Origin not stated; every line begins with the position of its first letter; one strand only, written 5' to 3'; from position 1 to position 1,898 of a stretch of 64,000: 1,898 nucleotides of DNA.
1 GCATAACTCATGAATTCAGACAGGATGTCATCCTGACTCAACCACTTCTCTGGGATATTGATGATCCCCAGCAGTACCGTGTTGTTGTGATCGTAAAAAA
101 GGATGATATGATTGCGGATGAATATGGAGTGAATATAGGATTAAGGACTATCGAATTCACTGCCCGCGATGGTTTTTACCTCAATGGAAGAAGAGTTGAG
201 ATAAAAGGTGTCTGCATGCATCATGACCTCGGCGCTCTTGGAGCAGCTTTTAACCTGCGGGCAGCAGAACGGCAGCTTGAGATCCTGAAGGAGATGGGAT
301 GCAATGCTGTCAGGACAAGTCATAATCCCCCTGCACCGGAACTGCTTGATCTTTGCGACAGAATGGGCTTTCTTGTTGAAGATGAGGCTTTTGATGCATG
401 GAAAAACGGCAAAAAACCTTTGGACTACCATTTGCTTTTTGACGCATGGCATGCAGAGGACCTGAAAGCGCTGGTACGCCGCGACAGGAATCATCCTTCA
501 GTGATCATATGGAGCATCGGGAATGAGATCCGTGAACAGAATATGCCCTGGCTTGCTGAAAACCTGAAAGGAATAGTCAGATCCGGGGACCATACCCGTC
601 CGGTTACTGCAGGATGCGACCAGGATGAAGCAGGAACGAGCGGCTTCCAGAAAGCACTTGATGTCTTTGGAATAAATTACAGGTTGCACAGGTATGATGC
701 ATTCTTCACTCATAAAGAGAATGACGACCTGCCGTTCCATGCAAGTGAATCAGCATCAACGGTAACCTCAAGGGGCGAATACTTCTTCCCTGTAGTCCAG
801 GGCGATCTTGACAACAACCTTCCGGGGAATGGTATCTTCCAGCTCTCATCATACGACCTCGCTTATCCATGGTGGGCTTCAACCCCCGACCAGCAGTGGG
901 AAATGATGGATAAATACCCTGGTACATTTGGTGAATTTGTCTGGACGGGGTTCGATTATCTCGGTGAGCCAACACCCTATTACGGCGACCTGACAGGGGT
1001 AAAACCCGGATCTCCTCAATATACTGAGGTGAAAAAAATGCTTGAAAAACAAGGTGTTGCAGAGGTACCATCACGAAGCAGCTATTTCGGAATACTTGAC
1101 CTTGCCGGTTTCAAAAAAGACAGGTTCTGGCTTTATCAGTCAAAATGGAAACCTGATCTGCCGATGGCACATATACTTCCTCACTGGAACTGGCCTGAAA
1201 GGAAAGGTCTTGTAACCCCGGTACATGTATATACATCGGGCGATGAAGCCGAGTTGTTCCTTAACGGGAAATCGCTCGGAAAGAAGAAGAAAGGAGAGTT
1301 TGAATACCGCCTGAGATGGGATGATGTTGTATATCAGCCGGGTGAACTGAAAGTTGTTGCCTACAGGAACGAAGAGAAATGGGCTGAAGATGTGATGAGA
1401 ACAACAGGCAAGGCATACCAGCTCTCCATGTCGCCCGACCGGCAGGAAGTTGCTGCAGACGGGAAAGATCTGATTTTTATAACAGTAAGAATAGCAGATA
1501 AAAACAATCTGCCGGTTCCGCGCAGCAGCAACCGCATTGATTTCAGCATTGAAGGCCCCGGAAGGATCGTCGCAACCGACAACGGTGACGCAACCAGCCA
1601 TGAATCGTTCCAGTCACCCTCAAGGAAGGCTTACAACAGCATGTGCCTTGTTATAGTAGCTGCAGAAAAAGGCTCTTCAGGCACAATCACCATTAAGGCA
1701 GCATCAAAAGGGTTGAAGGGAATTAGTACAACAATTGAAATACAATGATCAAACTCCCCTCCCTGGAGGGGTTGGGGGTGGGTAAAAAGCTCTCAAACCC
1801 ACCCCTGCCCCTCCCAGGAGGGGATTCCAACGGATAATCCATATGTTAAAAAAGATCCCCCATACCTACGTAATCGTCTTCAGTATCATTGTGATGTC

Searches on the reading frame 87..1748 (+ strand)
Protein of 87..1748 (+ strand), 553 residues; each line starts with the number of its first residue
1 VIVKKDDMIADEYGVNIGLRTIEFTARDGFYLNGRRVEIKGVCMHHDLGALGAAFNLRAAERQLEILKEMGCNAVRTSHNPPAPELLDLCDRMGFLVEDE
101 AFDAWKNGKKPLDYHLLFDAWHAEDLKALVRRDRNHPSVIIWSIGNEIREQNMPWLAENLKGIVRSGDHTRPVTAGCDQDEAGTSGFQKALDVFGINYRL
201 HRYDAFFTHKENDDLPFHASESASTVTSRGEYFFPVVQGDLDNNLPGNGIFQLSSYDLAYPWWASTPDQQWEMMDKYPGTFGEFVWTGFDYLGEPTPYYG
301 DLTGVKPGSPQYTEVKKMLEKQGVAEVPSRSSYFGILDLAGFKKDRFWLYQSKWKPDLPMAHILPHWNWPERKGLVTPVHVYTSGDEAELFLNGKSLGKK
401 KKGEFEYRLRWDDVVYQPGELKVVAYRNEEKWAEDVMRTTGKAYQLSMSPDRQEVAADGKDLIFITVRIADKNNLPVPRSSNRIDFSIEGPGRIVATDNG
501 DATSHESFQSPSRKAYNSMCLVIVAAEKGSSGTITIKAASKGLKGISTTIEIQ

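Call 48: search_protein_families(library=pfam, proteins=[window:87-1748:+], max_evalue=0.00001)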
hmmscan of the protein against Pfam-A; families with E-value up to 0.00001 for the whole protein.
window:87-1748:+ (553 aa): 3 families
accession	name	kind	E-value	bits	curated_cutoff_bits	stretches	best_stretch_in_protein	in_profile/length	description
PF18565.7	Glyco_hydro2_C5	-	6.6e-33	113.1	32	1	446-545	1-99/103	Glycoside hydrolase family 2 C-terminal domain 5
PF02836.23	Glyco_hydro_2_C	-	1.7e-29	103.4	21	1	29-178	7-163/302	Glycosyl hydrolases family 2, TIM barrel domain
PF16355.11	DUF4982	-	6.9e-24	84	23.9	1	374-433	1-61/61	Domain of unknown function (DUF4982)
